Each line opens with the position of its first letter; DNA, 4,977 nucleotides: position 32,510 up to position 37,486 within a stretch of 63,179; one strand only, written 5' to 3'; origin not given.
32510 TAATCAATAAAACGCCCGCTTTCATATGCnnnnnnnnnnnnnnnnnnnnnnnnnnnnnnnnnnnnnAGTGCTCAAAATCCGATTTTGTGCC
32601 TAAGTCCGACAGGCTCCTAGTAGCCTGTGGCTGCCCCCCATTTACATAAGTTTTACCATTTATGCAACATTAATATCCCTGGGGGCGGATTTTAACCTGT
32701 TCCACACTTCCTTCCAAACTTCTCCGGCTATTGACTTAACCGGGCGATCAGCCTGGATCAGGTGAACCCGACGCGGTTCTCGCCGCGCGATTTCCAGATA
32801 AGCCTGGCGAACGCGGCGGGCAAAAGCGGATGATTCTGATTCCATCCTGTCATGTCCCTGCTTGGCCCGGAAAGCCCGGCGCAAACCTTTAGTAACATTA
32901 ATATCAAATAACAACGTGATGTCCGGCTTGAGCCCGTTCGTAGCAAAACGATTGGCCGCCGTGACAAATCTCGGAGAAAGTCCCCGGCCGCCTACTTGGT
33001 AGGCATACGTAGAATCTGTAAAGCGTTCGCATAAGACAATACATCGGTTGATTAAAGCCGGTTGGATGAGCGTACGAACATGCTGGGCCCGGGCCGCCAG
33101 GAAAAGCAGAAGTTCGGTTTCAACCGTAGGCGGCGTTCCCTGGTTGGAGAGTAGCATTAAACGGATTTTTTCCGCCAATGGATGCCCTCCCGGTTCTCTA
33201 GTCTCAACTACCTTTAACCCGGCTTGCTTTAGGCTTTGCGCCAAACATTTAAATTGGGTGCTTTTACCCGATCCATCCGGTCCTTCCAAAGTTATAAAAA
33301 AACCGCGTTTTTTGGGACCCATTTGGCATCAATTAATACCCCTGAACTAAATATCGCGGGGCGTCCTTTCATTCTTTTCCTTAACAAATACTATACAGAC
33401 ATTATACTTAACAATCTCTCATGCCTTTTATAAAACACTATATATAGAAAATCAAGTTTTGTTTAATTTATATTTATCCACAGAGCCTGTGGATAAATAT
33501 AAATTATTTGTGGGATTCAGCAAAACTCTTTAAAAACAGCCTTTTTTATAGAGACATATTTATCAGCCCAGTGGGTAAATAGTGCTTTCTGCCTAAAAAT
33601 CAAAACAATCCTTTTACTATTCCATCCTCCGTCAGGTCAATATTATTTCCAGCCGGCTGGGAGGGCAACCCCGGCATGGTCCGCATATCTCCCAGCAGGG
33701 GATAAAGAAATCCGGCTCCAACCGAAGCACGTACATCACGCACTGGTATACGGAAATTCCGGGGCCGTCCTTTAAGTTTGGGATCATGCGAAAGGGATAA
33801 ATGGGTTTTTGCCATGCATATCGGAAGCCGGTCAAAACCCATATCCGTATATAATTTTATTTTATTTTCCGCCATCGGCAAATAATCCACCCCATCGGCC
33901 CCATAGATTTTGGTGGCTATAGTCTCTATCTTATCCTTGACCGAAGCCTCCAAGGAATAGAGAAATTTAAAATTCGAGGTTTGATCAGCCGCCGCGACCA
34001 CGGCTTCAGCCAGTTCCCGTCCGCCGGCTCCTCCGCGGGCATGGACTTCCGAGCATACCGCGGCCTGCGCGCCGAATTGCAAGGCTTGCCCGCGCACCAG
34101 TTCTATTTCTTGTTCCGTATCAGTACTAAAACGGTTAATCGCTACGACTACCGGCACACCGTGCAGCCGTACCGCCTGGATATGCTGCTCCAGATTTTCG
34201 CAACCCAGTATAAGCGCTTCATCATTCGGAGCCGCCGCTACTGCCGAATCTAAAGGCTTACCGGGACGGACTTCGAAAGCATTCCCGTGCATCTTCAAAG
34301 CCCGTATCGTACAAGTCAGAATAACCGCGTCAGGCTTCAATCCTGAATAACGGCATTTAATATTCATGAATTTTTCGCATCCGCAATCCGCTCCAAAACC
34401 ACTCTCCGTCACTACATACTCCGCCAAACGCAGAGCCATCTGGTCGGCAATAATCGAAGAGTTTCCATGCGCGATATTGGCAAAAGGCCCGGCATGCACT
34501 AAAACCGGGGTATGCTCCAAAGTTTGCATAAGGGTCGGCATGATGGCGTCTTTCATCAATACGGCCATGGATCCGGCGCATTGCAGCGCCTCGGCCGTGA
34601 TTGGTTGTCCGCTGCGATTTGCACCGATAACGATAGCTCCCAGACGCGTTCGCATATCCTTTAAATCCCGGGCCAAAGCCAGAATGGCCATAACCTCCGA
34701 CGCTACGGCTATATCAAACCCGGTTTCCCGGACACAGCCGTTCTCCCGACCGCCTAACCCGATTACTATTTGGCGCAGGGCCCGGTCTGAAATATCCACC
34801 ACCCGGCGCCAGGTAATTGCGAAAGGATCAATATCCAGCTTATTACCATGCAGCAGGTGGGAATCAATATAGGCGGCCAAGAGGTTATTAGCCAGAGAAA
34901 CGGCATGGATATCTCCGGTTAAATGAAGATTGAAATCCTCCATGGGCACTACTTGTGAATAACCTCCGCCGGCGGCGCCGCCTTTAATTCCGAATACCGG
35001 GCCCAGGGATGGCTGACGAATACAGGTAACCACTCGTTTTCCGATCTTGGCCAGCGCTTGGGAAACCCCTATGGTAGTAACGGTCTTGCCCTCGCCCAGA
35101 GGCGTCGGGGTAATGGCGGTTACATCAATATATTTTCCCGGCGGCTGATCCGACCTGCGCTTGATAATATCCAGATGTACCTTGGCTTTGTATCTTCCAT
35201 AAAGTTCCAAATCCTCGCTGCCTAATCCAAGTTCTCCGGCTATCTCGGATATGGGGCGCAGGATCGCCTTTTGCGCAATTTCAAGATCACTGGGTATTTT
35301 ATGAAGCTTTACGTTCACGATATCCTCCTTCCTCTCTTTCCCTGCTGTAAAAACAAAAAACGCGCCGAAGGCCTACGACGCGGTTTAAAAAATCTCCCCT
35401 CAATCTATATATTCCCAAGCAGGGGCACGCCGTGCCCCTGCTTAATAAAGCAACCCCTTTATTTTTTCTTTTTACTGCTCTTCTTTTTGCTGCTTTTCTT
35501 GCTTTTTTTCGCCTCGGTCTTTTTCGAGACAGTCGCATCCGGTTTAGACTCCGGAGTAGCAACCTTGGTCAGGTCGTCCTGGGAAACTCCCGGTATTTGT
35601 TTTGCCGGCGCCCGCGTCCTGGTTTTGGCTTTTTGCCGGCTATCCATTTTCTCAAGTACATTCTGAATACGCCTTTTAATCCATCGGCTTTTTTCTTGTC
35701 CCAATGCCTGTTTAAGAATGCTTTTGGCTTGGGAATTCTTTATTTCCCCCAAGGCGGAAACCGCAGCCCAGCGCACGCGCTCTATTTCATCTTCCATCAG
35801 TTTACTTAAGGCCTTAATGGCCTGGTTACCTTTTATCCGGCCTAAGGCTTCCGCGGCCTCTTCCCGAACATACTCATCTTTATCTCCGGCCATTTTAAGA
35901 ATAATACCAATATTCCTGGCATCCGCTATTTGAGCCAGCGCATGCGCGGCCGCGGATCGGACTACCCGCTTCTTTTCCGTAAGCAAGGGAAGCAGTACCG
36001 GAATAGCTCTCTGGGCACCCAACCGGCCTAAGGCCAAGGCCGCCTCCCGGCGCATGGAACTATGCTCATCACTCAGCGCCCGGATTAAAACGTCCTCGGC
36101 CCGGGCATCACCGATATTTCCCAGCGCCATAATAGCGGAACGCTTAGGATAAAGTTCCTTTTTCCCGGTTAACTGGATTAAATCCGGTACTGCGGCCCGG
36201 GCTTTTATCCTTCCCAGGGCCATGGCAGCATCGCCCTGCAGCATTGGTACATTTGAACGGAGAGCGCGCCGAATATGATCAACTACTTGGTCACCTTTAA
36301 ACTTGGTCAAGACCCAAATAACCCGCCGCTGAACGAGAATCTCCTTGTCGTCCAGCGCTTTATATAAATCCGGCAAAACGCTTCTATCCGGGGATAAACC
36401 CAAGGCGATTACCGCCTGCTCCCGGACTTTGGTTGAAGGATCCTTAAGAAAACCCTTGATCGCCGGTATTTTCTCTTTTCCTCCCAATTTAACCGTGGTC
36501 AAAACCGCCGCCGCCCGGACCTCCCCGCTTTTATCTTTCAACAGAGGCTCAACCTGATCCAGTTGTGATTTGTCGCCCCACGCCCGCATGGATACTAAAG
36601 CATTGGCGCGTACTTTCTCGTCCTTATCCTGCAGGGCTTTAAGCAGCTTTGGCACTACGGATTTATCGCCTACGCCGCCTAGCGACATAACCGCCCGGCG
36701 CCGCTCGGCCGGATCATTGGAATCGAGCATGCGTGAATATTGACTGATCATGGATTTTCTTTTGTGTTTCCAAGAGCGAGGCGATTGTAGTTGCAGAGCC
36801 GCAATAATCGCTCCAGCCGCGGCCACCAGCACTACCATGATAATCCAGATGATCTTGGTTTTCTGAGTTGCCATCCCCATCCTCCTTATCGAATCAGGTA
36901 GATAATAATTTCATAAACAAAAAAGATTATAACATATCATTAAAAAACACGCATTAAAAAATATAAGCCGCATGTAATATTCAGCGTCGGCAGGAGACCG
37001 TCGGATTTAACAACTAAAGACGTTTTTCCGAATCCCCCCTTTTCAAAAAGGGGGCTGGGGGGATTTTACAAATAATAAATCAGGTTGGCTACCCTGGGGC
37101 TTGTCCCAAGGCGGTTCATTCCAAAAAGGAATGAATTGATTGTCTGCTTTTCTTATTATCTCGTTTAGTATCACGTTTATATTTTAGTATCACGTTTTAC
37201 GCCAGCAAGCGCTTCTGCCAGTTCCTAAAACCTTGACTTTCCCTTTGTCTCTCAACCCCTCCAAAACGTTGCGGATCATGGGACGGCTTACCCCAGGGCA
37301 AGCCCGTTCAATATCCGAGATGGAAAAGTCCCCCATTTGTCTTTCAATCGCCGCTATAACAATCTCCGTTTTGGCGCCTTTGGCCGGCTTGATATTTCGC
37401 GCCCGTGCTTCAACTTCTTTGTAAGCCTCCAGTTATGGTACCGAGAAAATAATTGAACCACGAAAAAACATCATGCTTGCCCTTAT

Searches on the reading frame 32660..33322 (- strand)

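Call 74: search_protein_families(library=pfam, proteins=[window:32660-33322:-], max_evalue=0.00001)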
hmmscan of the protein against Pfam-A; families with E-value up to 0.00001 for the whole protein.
window:32660-33322:- (220 aa): 1 family
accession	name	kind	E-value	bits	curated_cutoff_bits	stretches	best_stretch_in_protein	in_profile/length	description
PF02223.23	Thymidylate_kin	-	1.1e-45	156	27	1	12-198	1-181/185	Thymidylate kinase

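Call 75: search_protein_families(library=padloc, proteins=[window:32660-33322:-], max_evalue=0.00001)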
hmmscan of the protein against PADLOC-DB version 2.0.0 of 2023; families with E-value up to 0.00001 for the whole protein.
window:32660-33322:- (220 aa): 1 family
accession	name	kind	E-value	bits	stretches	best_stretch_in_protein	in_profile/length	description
PDLC04690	PDC-M51B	-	3.3e-11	41.3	1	8-199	3-180/191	-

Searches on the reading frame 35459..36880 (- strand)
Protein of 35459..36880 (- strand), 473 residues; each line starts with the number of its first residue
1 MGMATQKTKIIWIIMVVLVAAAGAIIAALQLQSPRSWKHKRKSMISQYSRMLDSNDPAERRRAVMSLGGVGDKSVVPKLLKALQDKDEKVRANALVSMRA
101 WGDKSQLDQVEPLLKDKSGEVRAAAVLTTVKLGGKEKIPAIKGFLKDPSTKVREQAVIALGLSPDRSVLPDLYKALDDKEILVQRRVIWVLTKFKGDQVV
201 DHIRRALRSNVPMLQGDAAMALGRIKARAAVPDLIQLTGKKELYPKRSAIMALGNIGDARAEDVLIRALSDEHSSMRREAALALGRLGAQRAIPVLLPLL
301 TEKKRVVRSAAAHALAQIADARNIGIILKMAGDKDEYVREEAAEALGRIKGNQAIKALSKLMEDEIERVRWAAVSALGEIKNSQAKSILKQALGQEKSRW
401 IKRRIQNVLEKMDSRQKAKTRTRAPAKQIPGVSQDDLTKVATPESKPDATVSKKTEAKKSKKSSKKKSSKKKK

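Call 3: search_protein_families(library=pfam, proteins=[window:35459-36880:-], max_evalue=1)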
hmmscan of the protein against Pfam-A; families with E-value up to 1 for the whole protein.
window:35459-36880:- (473 aa): 18 families
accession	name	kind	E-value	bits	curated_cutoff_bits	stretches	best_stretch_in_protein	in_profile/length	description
PF13646.12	HEAT_2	-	1.1e-85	282.5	27.7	7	232-316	2-88/88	HEAT repeats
PF03130.22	HEAT_PBS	-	1.9e-38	126.9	20.9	7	277-300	2-25/27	PBS lyase HEAT-like repeat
PF02985.28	HEAT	-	1.2e-34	115.5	23.5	6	326-349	4-27/31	HEAT repeat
PF13513.12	HEAT_EZ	-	1.4e-26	92.8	27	6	290-318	27-55/55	HEAT-like repeat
PF00514.29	Arm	-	2.7e-16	59.4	20.6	2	264-287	16-39/41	Armadillo/beta-catenin-like repeat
PF12717.13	Cnd1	-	2.2e-15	57.5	26.4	3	327-390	26-95/162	non-SMC mitotic condensation complex subunit 1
PF01602.26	Adaptin_N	-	3.8e-09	36.1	37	2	76-175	81-195/524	Adaptin N terminal region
PF11838.14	ERAP1_C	-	5.4e-07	29.8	38.2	1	88-184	127-233/318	ERAP1-like C-terminal domain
PF21581.3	SCD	-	1.3e-06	29.1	27.5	0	267-301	37-71/75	Stromalin conservative domain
PF25786.1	HEAT_GCN1_C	-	7.9e-05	23.2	27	0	325-390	30-104/151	GCN1-like, C-terminal HEAT repeats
PF20168.4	PDS5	-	0.00012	20.5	27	2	333-394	295-363/1053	Sister chromatid cohesion protein PDS5 protein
PF12755.13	Vac14_Fab1_bd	-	0.00054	21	22.1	0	74-95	27-48/97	Vacuolar 14 Fab1-binding region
PF22646.2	PPP2R1A-like_HEAT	-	0.0023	18.8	27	0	113-127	15-29/78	PPP2R1A-like HEAT repeat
PF24987.1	HEAT_EF3_N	-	0.0024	18.3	32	0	326-358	69-101/169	EF3 N-terminal HEAT repeat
PF21547.3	TTI1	-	0.014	15.7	27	0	326-365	3-42/90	TELO2-interacting protein 1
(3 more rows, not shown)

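Call 75: search_protein_families(library=padloc, proteins=[window:35459-36880:-], max_evalue=0.00001)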
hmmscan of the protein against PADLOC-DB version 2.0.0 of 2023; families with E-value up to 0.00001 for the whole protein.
window:35459-36880:- (473 aa): 4 families
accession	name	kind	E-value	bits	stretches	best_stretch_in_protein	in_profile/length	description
PDLC02919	HEAT-ARM_XIII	-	4.2e-29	98.7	3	310-414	566-669/1972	-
PDLC02973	WGR_XIII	-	3.8e-14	50.2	0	183-275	113-206/973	-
PDLC01150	HEAT_CxxC_PDDEXK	-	5.9e-11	40.2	0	250-317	13-84/288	HEAT_CxxC_PD-DEXK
PDLC03925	OloA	-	6e-06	23.8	0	248-382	156-300/596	-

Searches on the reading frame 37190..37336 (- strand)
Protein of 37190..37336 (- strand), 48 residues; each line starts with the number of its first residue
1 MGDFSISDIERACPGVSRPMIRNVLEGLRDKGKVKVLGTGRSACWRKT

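Call 3: search_protein_families(library=pfam, proteins=[window:37190-37336:-], max_evalue=1)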
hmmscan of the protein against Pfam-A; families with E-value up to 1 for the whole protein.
window:37190-37336:- (48 aa): 4 families
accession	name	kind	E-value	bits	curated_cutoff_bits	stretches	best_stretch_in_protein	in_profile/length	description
PF22168.2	DIP2311-like_C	-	2.6e-07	31.3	27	1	1-46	17-61/63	Transcriptional regulator DIP2311-like, C-terminal domain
PF01978.25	TrmB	-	0.019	15.2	25.6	1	14-36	32-54/68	Sugar-specific transcriptional regulator TrmB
PF01638.23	HxlR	-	0.15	12.3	20.8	1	6-34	21-49/91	HxlR-like helix-turn-helix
PF21128.4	MCM4_WHD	-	0.17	12.4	24.4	1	16-42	44-70/75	MCM4, winged helix domain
